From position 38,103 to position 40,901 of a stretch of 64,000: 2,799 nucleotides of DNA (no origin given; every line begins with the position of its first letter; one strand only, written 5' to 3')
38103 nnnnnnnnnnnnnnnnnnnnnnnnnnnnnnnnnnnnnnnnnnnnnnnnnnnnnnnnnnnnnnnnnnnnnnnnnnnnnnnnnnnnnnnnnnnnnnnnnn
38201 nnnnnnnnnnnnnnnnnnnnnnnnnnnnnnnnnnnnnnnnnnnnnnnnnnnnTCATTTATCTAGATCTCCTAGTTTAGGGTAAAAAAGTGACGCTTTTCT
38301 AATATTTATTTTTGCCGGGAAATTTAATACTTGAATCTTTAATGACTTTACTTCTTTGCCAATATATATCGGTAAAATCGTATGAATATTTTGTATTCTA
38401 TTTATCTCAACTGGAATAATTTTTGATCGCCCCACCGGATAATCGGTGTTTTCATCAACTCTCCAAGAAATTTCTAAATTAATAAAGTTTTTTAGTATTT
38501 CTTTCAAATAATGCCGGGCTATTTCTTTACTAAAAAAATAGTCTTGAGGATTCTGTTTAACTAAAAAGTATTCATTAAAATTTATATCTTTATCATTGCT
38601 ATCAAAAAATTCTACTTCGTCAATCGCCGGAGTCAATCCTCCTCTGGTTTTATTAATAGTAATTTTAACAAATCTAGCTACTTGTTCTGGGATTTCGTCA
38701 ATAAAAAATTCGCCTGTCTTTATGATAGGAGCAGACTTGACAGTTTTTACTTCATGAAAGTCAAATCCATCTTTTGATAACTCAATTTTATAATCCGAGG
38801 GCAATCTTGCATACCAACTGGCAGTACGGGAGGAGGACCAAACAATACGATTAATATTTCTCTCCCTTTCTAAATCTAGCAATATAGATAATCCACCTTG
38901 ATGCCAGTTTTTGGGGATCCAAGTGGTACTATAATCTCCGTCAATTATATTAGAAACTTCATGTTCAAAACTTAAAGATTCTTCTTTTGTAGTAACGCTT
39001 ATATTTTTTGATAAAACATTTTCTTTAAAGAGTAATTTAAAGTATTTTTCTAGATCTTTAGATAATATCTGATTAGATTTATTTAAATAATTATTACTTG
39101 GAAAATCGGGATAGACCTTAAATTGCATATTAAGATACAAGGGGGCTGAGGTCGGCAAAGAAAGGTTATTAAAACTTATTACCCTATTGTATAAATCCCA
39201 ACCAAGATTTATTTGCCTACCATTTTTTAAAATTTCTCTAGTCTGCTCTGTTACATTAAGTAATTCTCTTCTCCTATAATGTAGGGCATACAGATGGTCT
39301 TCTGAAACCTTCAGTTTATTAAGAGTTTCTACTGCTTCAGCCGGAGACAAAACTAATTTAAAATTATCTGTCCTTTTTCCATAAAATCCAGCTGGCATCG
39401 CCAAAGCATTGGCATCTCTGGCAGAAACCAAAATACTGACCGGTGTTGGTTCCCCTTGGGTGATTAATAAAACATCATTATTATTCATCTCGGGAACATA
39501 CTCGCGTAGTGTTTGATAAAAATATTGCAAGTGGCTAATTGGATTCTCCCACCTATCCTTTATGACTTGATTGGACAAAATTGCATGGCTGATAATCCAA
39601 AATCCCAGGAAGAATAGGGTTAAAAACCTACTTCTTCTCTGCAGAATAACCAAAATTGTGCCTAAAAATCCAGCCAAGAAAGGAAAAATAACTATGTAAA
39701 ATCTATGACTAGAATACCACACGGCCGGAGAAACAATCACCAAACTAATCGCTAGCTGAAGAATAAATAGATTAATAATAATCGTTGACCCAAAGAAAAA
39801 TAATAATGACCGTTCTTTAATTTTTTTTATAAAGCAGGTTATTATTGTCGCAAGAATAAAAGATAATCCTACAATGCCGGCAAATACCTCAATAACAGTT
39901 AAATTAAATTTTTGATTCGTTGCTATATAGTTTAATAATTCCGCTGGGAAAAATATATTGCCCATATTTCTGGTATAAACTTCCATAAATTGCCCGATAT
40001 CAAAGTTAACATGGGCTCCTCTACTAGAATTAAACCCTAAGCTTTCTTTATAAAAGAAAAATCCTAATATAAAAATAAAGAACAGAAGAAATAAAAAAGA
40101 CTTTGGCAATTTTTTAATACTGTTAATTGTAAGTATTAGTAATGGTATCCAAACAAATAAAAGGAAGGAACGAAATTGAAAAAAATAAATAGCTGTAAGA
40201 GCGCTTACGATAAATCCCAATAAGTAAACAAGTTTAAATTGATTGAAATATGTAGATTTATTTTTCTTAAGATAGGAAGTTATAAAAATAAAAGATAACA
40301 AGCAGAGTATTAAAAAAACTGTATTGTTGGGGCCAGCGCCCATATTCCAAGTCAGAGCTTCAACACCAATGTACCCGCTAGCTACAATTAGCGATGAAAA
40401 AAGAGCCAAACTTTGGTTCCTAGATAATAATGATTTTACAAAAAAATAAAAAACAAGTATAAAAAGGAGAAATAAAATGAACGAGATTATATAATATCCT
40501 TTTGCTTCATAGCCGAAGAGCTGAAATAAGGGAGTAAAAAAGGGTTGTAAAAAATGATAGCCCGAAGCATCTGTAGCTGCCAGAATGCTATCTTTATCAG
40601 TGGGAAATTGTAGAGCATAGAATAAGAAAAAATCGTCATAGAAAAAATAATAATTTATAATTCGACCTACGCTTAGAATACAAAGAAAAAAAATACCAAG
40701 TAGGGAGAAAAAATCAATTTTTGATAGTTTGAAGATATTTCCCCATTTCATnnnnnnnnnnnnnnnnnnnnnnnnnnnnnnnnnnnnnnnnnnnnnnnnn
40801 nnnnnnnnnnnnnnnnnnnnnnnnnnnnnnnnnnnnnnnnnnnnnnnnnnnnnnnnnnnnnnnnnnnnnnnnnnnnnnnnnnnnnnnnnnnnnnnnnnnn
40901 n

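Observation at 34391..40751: YfhO-like multi-TM proteins fused to discoidin (F5/8 type C)-like domains, three paralogs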

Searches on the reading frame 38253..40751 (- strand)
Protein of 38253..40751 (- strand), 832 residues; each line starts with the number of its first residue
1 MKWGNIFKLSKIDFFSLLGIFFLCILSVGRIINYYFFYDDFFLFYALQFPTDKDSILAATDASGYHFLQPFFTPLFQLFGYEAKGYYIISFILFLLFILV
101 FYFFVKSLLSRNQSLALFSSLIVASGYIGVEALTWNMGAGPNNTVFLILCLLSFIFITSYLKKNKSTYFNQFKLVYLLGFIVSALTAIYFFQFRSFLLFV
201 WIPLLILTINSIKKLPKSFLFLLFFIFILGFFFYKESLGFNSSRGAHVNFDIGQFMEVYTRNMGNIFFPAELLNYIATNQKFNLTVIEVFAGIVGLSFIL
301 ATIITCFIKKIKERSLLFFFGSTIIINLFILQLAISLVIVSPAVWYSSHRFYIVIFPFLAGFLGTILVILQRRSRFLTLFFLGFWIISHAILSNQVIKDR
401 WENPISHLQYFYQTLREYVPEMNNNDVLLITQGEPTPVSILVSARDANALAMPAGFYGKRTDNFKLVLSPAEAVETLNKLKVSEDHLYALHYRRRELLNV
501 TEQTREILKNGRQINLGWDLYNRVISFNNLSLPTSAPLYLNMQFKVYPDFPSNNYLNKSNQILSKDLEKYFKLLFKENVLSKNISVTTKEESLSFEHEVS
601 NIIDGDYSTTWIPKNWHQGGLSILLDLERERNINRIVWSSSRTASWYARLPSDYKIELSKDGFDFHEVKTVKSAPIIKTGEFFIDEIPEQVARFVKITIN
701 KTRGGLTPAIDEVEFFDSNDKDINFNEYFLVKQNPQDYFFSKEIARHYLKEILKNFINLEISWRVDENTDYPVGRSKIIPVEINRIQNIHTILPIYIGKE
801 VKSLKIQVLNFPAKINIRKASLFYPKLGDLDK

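Call 4: search_protein_families(library=pfam, proteins=[window:38253-40751:-], max_evalue=1)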
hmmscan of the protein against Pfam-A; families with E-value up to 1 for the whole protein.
window:38253-40751:- (832 aa): 3 families
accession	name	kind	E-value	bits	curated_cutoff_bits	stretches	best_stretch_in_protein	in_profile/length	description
PF00754.31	F5_F8_type_C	-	4.4e-11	43.4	28.2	1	591-703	6-116/127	F5/8 type C domain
PF22633.2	F5_F8_type_C_2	-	6.7e-06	27.1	27.8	1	601-676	1-73/91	NedA-like, galactose-binding domain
PF02778.19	tRNA_int_endo_N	-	0.076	13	21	1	441-474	11-44/67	tRNA intron endonuclease, N-terminal domain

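Call 5: search_protein_families(library=ncbifam, proteins=[window:38253-40751:-], max_evalue=1)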
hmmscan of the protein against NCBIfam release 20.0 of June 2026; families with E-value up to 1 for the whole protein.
window:38253-40751:- (832 aa): 1 family
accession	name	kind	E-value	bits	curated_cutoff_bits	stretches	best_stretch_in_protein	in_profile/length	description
NF047619.1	NADase_discoid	domain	0.039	14.1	38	1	591-637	7-54/130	NADase-type glycan-binding domain-containing protein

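Call 10: find_homologous_proteins(query=window:38253-40751:-)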
Query window:38253-40751:- (832 aa): 10 proteins with E <= 0.001 among 8000 candidates.
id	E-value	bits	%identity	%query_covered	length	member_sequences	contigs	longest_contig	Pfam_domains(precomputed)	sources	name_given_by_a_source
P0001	0.0e+0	1850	100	100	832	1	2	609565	PF00754.32,PF22633.4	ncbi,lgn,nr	ncbi:discoidin domain-containing protein [Candidatus Microgenomates bacterium]|nr:discoidin domain-c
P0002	0.0e+0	1118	60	99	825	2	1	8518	PF00754.32,PF22633.4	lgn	-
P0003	0.0e+0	1060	57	99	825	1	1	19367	PF00754.32,PF22633.4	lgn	-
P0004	3.3e-284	964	53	100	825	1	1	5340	PF00754.32,PF22633.4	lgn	-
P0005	2.9e-279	947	53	97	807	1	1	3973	PF00754.32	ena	-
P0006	3.4e-262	891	51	98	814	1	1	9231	PF00754.32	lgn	-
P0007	5.4e-249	847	49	99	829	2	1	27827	PF00754.32,PF22633.4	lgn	-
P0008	1.5e-248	846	50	98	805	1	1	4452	PF00754.32,PF22633.4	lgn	-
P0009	2.5e-245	835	49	98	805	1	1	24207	PF00754.32,PF22633.4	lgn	-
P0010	1.2e-160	555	35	96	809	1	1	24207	PF00754.32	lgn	-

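Call 11: search_solved_structures(query=window:38253-40751:-, max_evalue=1, show_alignments=2)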
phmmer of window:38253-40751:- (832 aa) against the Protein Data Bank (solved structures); distinct sequences matched with E-value up to 1: 4.
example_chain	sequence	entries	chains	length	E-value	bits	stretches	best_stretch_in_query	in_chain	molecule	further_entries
2j7m_A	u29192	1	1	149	0.00024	23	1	583-682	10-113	HYALURONIDASE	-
2j1a_A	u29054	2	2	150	0.00024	23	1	583-682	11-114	HYALURONIDASE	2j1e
4a42_A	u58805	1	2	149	0.0019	20.1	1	581-670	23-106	ALPHA-N-ACETYLGLUCOSAMINIDASE FAMILY PROTEIN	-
2v5d_A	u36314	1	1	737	0.0024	19.7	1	581-679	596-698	O-GLCNACASE NAGJ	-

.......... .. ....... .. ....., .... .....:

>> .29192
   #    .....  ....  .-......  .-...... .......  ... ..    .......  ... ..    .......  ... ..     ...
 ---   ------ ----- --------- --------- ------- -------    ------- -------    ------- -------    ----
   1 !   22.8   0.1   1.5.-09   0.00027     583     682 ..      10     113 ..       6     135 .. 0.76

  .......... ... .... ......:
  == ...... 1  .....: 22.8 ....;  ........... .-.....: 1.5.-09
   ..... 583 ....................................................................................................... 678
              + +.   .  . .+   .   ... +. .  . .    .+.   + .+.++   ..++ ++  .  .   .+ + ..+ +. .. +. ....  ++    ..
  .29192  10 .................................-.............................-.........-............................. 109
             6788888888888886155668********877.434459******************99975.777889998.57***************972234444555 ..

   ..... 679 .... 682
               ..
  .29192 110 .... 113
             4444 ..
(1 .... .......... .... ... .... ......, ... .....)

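Call 28: predict_structure(alignment_id=A1)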
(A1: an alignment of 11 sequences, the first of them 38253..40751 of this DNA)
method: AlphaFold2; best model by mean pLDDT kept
length: 832 residues; sequences in the alignment: 11
mean_pLDDT: 76.4   pTM: 0.65
mean pLDDT of the five models: 76.4, 69.9, 67.5, 65.3, 65.1
residues with pLDDT >= 90: 181; 70-90: 408; 50-70: 153; < 50: 90
segments of 3 or more residues with pLDDT < 50: 1-7, 132-137, 237-249, 339-344, 346-349, 433-446, 554-557, 559-561, 591-610, 642-646
pLDDT, mean of each block of 10 residues (from residue 1): 46 86 76 52 80 71 60 79 73 87 86 87 71 50 82 90 62 81 83 74 84 72 81 58 44 80 79 79 85 93 91 90 89 63 47 81 93 91 85 68 59 80 89 46 48 82 84 91 93 74 94 92 90 91 90 51 70 84 67 40 39 56 83 84 52 88 90 70 85 89 63 80 80 81 88 87 74 69 91 77 88 91 90 69
secondary structure, 60 per line:
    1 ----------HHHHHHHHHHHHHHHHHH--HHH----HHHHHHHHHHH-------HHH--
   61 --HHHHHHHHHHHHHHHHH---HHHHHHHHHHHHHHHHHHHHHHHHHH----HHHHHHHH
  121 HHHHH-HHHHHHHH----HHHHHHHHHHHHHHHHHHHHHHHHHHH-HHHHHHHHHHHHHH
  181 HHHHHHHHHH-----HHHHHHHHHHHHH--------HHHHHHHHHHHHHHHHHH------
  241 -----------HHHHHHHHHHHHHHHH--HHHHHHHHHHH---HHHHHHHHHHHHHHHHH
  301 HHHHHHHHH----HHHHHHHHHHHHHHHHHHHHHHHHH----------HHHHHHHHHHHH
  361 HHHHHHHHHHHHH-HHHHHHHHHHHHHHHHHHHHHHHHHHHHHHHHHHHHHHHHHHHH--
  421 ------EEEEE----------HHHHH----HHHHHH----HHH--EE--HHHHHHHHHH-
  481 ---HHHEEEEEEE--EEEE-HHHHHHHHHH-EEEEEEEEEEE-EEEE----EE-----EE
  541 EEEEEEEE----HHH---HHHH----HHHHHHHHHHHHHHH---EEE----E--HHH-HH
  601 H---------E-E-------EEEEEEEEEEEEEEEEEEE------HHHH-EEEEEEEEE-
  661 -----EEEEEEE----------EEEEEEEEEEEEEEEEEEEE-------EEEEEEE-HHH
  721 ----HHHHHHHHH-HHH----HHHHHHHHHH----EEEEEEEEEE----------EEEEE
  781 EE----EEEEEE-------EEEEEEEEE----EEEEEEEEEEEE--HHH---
elements in order (helices of 4 or more, strands of 3 or more residues): H11-28 H38-48 H63-79 H83-108 H113-125 H127-134 H139-165 H167-190 H196-208 H217-234 H252-267 H270-280 H284-309 H314-338 H349-373 H375-418 E427-431 H442-446 H451-456 H470-479 E487-493 E496-499 H501-510 E512-522 E524-527 E539-548 H559-562 H567-581 E585-587 E621-639 H646-649 E651-659 E666-672 E683-702 E710-716 H725-733 H742-751 E756-765 E776-782 E787-792 E800-808 E813-824

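Call 30: search_protein_families(library=pfam, alignment_id=A3, max_evalue=0.01)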
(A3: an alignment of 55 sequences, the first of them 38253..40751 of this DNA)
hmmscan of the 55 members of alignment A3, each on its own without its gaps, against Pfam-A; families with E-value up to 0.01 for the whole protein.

A. member 1, window:38253-40751:- (832 aa): 2 families
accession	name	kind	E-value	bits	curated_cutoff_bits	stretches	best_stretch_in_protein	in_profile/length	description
PF00754.31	F5_F8_type_C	-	4.4e-11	43.4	28.2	1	591-703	6-116/127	F5/8 type C domain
PF22633.2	F5_F8_type_C_2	-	6.7e-06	27.1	27.8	1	601-676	1-73/91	NedA-like, galactose-binding domain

B. families by the number of members that match (of 55 scanned): 10 families
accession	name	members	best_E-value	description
PF00754.31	F5_F8_type_C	49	1.1e-19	F5/8 type C domain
PF22633.2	F5_F8_type_C_2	43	4.6e-14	NedA-like, galactose-binding domain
PF13231.12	PMT_2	7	1.7e-06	Dolichyl-phosphate-mannose-protein mannosyltransferase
PF24607.1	CBM_AftD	4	1.9e-05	Arabinofuranosyltransferase D, third carbohydrate binding module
PF03256.22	ANAPC10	1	0.00011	Anaphase-promoting complex, subunit 10 (APC10)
PF06197.19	DUF998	1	0.0017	Protein of unknown function (DUF998)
PF05940.17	NnrS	1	0.0017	NnrS protein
PF00055.23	Laminin_N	1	0.0048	Laminin N-terminal (Domain VI)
PF18422.6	TNFR_16_TM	1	0.0089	Tumor necrosis factor receptor member 16 trans-membrane domain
PF10745.14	DUF2530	1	0.0092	Protein of unknown function (DUF2530)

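Call 36: find_encoding_contigs(protein=P0009, flank=10000, max_places=3)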
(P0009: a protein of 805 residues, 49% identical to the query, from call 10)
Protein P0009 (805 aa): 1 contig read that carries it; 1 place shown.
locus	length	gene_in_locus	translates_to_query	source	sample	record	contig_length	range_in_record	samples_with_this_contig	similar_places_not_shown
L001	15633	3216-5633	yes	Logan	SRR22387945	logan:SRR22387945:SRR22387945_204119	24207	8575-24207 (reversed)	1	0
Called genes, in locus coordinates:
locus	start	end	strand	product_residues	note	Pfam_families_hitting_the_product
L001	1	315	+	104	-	?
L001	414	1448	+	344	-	PF01073:3Beta_HSD, PF01370:Epimerase, PF02719:Polysacc_synt_2 (faint), PF07993:NAD_binding_4 (faint), PF16363:GDP_Man_Dehyd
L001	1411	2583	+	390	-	PF00534:Glycos_transf_1, PF13692:Glyco_trans_1_4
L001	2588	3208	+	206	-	PF01209:Ubie_methyltran, PF13489:Methyltransf_23, PF08003:Methyltransf_9 (weak), PF13847:Methyltransf_31, PF08241:Methyltransf_11, PF08242:Methyltransf_12, PF13649:Methyltransf_25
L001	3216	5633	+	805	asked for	PF00754:F5_F8_type_C, PF22633:F5_F8_type_C_2 (weak)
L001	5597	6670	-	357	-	PF13480:Acetyltransf_6 (weak)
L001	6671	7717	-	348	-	PF01408:GFO_IDH_MocA, PF22725:GFO_IDH_MocA_C3, PF02894:GFO_IDH_MocA_C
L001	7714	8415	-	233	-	PF13641:Glyco_tranf_2_3 (weak), PF00535:Glycos_transf_2, PF10111:Glyco_tranf_2_2 (weak)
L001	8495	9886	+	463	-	-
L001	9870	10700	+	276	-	PF03372:Exo_endo_phos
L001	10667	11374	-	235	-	PF00535:Glycos_transf_2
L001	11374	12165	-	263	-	PF00132:Hexapep (weak), PF25087:GMPPB_C (weak), PF00132:Hexapep, PF14602:Hexapep_2 (faint), PF25084:LbH_EIF2B (weak), PF00132:Hexapep (weak)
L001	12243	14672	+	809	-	PF00754:F5_F8_type_C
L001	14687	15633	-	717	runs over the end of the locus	PF02366:PMT, PF13231:PMT_2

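Call 37: find_encoding_contigs(protein=P0007, flank=10000, max_places=3)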
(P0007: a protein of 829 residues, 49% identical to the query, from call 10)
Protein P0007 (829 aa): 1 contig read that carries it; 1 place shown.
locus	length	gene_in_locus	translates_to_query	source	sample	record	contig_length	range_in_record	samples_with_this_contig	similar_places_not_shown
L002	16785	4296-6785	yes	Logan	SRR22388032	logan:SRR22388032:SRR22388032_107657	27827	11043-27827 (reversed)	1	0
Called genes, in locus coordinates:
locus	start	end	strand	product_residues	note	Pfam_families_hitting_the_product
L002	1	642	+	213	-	?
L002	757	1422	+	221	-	-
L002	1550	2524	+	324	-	PF01073:3Beta_HSD, PF01370:Epimerase, PF02719:Polysacc_synt_2 (faint), PF16363:GDP_Man_Dehyd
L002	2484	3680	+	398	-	PF00534:Glycos_transf_1, PF13692:Glyco_trans_1_4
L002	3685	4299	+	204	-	PF01209:Ubie_methyltran, PF13489:Methyltransf_23, PF08003:Methyltransf_9 (weak), PF13847:Methyltransf_31, PF08241:Methyltransf_11, PF08242:Methyltransf_12, PF13649:Methyltransf_25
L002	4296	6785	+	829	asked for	PF00754:F5_F8_type_C, PF22633:F5_F8_type_C_2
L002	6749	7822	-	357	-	PF13480:Acetyltransf_6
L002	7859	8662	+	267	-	PF00483:NTP_transferase, PF12804:NTP_transf_3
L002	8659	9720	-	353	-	PF04055:Radical_SAM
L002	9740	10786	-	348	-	PF01408:GFO_IDH_MocA, PF22725:GFO_IDH_MocA_C3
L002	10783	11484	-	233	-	PF00535:Glycos_transf_2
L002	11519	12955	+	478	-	-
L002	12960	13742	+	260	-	PF03372:Exo_endo_phos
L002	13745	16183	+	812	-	PF00754:F5_F8_type_C, PF22633:F5_F8_type_C_2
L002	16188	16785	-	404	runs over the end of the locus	PF04055:Radical_SAM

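Call 42: search_solved_structures(query=A3, max_evalue=10, show_alignments=0)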
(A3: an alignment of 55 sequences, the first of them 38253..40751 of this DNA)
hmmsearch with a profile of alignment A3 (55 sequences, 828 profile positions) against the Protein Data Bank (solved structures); distinct sequences matched with E-value up to 10: 127 (the best 60 are shown).
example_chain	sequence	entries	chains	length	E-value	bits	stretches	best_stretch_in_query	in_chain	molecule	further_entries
2j7m_A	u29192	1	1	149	7e-17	64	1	581-702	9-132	HYALURONIDASE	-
2j1a_A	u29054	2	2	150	7.1e-17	64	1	581-702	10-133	HYALURONIDASE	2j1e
2jd9_A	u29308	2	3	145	1.1e-15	60.1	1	584-711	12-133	YECBM32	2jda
2v5d_A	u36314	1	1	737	1.4e-15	59.7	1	581-701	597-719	O-GLCNACASE NAGJ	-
4a42_A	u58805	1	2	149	3.9e-15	58.2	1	587-696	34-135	ALPHA-N-ACETYLGLUCOSAMINIDASE FAMILY PROTEIN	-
4lks_A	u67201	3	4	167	7.6e-14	53.9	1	584-701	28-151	Glycosyl hydrolase, family 31/fibronectin type III domain protein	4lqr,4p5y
4a4a_A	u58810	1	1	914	3.4e-13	51.8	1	578-747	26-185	ALPHA-N-ACETYLGLUCOSAMINIDASE FAMILY PROTEIN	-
7mfk_A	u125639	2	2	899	7.6e-13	50.6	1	579-747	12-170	Alpha-N-acetylglucosaminidase family protein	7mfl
8ayr_A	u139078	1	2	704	1e-12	50.2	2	595-712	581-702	Coagulation factor 5/8 type domain protein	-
2vc9_A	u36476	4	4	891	1.2e-12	49.9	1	580-747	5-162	ALPHA-N-ACETYLGLUCOSAMINIDASE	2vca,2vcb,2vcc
1w8n_A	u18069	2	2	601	5.5e-11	44.5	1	584-711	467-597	BACTERIAL SIALIDASE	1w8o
2bzd_A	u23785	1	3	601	5.5e-11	44.5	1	584-711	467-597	BACTERIAL SIALIDASE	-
2ber_A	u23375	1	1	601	5.5e-11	44.5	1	584-711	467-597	BACTERIAL SIALIDASE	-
1wcq_A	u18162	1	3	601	5.5e-11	44.5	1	584-711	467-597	SIALIDASE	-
1eut_A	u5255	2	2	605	5.5e-11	44.5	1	584-711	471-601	SIALIDASE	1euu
4a41_A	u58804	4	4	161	3.4e-10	41.9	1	582-694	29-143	ALPHA-N-ACETYLGLUCOSAMINIDASE FAMILY PROTEIN | Alpha-N-acetylglucosaminidase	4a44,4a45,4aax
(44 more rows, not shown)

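Call 53: find_related_loci(query=A1, collection=genome_contigs, flank=8000)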
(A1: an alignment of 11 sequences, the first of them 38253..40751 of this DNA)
Query A1 (832 aa) in genome_contigs; peptide patterns used: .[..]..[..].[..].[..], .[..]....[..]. (x = any residue, [..] = any of these).
159 stretches matched a pattern, but none encodes a relative of the query by tblastn (E <= 1e-3).
